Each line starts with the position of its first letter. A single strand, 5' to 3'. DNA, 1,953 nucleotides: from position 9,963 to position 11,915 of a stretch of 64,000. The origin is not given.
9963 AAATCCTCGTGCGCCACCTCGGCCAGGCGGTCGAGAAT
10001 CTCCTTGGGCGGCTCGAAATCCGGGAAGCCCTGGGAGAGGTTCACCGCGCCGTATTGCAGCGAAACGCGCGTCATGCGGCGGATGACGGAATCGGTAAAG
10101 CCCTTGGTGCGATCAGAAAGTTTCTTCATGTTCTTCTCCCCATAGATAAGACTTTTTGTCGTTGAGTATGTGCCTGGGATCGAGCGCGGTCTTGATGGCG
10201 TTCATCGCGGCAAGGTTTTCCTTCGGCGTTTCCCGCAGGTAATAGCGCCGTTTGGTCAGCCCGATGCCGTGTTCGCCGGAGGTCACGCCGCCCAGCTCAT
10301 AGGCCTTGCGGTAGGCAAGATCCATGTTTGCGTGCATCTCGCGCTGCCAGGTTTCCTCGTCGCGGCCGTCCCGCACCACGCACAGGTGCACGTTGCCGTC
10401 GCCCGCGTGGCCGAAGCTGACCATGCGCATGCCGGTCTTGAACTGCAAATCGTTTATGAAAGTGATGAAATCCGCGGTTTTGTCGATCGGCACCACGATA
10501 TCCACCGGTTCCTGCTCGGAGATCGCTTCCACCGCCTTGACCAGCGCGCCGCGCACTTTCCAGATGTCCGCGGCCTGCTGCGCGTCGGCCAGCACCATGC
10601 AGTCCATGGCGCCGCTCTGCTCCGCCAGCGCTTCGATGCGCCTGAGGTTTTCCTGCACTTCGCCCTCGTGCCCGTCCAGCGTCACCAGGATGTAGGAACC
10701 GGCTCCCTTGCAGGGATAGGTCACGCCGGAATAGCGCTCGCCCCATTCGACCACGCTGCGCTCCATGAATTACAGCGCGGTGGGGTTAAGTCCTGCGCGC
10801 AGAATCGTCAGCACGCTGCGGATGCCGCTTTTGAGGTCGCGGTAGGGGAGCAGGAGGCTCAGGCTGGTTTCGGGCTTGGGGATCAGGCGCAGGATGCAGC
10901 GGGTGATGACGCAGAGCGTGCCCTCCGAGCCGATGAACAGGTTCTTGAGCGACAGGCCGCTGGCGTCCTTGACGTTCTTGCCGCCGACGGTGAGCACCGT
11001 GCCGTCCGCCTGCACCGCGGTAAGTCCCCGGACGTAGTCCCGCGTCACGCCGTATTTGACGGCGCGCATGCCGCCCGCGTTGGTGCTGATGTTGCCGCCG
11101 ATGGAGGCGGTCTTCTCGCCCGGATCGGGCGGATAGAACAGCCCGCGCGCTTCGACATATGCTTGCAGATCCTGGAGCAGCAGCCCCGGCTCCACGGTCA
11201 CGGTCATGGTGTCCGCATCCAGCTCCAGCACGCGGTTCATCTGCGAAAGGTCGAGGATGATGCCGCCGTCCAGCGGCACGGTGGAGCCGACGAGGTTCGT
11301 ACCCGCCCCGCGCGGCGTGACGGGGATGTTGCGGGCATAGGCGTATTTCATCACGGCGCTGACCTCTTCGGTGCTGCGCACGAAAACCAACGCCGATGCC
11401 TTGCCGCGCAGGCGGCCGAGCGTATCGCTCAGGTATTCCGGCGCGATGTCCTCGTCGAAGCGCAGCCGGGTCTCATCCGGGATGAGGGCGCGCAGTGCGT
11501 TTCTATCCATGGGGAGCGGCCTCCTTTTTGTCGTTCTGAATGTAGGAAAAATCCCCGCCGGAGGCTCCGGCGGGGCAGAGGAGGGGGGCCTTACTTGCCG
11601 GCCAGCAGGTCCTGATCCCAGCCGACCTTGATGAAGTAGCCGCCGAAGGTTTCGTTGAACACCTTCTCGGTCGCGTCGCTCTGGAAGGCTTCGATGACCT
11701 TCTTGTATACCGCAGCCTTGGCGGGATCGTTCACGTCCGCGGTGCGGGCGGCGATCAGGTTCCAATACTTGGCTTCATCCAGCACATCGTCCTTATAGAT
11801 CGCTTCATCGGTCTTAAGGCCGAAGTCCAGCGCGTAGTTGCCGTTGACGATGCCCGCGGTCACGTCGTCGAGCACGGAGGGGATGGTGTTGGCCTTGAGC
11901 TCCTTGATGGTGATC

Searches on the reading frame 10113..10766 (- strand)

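Call 45: search_protein_families(library=pfam, proteins=[window:10113-10766:-], max_evalue=0.000001)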
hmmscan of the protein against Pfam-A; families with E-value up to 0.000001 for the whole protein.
window:10113-10766:- (217 aa): 1 family
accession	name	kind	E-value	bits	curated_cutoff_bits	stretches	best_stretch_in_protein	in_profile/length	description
PF02913.24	FAD-oxidase_C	-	2.2e-43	149.2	21.2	1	2-204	39-246/248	FAD linked oxidases, C-terminal domain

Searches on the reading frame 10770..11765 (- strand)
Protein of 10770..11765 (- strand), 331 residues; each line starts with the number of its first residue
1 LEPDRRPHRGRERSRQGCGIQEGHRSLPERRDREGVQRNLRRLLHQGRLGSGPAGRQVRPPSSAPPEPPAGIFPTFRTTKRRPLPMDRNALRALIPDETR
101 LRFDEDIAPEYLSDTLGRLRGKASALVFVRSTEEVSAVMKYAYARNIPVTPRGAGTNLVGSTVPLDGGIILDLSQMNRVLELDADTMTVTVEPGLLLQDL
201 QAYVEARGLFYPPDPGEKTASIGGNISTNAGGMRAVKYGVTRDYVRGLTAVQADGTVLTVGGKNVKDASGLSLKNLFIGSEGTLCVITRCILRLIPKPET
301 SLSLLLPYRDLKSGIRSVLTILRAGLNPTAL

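Call 45: search_protein_families(library=pfam, proteins=[window:10770-11765:-], max_evalue=0.000001)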
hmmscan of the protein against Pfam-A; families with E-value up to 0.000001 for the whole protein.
window:10770-11765:- (331 aa): 1 family
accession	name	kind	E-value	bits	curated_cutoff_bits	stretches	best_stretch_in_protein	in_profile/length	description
PF01565.28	FAD_binding_4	-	1.8e-46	157.7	26.4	1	124-260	2-138/139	FAD binding domain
